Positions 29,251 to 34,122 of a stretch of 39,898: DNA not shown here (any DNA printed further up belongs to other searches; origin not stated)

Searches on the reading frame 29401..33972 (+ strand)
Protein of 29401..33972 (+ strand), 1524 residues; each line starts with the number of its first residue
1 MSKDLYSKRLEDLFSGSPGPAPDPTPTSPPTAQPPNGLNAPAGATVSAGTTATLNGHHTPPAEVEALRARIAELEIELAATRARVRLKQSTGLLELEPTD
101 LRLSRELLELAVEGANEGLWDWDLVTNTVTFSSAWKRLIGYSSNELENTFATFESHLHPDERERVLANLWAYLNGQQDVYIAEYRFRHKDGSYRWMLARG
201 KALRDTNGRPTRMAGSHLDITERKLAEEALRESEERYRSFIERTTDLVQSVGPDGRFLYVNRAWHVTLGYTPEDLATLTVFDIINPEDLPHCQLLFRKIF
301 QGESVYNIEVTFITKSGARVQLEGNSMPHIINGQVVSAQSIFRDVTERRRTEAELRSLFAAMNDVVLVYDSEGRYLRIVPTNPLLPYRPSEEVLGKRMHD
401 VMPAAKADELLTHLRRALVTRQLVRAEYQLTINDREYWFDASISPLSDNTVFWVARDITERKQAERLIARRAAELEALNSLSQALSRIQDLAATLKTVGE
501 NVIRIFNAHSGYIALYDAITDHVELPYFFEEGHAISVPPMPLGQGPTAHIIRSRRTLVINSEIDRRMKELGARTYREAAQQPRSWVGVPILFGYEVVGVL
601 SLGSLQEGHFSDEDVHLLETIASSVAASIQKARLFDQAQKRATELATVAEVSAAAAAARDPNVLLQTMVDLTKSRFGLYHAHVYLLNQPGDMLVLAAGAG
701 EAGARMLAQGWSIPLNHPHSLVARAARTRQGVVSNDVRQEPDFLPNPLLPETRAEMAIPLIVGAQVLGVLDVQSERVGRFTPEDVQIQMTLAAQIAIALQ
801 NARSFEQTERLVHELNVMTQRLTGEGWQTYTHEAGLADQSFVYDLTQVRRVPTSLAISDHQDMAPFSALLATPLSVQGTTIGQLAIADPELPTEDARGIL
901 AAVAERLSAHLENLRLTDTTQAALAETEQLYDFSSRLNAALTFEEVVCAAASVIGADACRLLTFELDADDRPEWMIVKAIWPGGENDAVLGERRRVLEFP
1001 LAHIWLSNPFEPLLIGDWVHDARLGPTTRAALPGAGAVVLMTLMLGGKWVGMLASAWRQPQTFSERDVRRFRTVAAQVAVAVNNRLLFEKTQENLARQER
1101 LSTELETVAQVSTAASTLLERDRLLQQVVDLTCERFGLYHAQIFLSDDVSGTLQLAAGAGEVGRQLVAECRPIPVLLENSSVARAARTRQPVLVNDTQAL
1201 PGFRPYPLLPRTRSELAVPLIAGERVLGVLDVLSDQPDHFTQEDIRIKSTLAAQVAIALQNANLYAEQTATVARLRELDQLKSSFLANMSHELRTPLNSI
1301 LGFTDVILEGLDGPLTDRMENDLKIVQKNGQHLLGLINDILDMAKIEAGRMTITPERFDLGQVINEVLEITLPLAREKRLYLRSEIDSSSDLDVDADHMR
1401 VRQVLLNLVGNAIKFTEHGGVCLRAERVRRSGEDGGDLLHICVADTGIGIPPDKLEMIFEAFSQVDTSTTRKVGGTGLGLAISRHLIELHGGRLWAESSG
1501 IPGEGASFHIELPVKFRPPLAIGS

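Call 10: search_protein_families(library=pfam, proteins=[window:29401-33972:+], max_evalue=0.0001)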
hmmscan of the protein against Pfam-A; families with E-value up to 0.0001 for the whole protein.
window:29401-33972:+ (1524 aa): 10 families
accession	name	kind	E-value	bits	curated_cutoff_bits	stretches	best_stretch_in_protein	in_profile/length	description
PF13185.12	GAF_2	-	2.4e-71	238.7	28.6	4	1121-1260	4-136/136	GAF domain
PF01590.32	GAF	-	1.8e-56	190.8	22.4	3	1121-1259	2-133/133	GAF domain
PF08447.18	PAS_3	-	2.2e-40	137.3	25.6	2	129-216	2-88/89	PAS fold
PF13492.12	GAF_3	-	2.3e-34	119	27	2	661-801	2-129/129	GAF domain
PF08448.16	PAS_4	-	1.5e-30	106.1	23.1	2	360-463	2-110/110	PAS fold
PF02518.31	HATPase_c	-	1.3e-28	100.1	26.4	1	1397-1514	2-109/111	Histidine kinase-, DNA gyrase B-, and HSP90-like ATPase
PF13426.13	PAS_9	-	2e-24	86.3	27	1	252-347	8-103/103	PAS domain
PF00989.32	PAS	-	9e-22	77.7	22.6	2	235-345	1-113/113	PAS fold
PF00512.31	HisKA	-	7.2e-20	71.3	26.9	1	1282-1349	2-66/66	His Kinase A (phospho-acceptor) domain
PF13188.13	PAS_8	-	1.1e-06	28.8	21.8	0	236-293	2-58/65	PAS domain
